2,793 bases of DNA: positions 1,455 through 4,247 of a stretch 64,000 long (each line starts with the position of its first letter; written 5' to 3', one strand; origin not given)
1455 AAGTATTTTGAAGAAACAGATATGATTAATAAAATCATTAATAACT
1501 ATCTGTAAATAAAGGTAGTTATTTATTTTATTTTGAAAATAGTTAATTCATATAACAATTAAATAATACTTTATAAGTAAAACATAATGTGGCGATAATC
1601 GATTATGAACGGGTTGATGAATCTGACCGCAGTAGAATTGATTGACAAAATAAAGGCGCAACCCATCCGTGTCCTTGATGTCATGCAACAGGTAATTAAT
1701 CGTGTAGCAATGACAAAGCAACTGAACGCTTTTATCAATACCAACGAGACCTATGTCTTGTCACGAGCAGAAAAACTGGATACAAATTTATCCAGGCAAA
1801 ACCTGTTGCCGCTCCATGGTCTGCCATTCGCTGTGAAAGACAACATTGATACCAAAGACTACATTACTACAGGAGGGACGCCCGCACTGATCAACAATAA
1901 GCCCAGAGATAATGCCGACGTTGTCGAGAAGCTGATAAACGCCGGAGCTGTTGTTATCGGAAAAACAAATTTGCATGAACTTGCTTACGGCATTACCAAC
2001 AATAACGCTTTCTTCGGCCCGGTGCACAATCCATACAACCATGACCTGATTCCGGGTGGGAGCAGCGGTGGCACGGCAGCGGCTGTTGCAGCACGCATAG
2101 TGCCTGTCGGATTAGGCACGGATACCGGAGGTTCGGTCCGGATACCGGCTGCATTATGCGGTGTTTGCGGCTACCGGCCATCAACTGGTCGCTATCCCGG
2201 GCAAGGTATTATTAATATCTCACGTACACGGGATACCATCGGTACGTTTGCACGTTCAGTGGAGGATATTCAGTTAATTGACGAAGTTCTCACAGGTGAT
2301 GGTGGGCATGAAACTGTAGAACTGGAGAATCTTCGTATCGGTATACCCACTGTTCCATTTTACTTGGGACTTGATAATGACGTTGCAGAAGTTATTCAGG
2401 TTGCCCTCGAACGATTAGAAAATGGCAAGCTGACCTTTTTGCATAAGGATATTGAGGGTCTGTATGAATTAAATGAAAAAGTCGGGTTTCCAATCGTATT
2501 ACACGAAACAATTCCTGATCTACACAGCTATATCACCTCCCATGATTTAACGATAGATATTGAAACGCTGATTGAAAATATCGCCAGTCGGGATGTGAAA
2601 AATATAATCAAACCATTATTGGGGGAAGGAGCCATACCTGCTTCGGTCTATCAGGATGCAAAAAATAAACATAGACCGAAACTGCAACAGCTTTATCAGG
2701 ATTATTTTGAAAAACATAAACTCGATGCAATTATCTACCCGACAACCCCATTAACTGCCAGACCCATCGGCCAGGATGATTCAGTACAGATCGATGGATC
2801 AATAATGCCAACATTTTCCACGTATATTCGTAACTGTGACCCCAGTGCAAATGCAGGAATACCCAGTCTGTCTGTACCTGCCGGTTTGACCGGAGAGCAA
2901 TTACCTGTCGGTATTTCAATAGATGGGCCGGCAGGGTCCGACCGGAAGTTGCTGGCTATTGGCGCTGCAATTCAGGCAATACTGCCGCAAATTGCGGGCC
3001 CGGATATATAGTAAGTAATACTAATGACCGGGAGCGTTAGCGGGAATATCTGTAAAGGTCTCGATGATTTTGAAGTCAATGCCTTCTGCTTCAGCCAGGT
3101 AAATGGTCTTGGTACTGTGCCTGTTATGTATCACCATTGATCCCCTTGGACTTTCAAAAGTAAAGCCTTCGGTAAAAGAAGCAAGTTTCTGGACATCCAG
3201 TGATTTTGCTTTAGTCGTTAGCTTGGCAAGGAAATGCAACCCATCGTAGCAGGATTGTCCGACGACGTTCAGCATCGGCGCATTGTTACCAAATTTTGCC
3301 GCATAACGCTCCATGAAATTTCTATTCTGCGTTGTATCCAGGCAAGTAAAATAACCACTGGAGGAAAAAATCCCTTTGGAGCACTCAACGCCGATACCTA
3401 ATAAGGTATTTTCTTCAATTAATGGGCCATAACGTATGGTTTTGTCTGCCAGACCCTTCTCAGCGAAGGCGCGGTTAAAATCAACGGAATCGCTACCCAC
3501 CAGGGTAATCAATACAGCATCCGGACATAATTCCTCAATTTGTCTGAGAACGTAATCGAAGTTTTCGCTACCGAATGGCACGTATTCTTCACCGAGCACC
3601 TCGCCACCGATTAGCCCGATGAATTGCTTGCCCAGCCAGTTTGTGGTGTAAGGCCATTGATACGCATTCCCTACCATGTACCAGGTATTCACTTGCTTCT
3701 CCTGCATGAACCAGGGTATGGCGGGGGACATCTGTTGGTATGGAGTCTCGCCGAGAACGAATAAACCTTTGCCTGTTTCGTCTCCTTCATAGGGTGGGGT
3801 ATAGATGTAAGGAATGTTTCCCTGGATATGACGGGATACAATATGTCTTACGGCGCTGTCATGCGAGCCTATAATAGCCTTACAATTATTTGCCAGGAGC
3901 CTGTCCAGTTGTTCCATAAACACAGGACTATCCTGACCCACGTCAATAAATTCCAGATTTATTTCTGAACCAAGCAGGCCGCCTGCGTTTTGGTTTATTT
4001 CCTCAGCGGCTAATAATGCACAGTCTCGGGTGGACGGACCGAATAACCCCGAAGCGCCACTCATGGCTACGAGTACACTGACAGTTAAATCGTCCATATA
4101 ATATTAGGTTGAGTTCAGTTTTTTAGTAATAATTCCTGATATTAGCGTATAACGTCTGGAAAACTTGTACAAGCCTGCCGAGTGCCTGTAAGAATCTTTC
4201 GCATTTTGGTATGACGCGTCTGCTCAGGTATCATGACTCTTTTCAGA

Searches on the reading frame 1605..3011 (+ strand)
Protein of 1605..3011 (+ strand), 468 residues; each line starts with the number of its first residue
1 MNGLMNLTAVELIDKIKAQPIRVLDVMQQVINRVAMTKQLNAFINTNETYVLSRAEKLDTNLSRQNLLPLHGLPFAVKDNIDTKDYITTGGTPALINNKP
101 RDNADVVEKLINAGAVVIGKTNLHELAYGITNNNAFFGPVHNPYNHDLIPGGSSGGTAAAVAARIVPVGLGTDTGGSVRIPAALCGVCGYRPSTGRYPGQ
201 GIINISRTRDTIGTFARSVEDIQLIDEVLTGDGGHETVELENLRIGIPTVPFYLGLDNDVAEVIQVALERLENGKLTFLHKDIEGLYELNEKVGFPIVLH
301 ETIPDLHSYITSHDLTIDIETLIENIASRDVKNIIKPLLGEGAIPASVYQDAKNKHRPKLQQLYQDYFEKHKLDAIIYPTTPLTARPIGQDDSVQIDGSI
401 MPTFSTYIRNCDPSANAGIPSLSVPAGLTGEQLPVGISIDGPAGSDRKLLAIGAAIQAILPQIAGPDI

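Call 25: search_protein_families(library=pfam, proteins=[window:1605-3011:+])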
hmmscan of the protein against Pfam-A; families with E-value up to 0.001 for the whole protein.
window:1605-3011:+ (468 aa): 1 family
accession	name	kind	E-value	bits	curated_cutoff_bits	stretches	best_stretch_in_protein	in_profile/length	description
PF01425.27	Amidase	-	7.9e-104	348.6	27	1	26-450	2-445/445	Amidase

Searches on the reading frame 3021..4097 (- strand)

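Call 25: search_protein_families(library=pfam, proteins=[window:3021-4097:-])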
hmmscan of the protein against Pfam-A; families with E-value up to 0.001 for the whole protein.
window:3021-4097:- (358 aa): 3 families
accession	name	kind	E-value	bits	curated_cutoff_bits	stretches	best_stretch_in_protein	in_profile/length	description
PF13458.12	Peripla_BP_6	-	2.9e-68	231.5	31.7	1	5-338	3-339/343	Periplasmic binding protein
PF13433.12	Peripla_BP_5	-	2.9e-59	201.4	27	1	5-338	2-337/363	Periplasmic binding protein domain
PF01094.35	ANF_receptor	-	3.3e-05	23.5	25.4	1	26-91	5-70/353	Receptor family ligand binding region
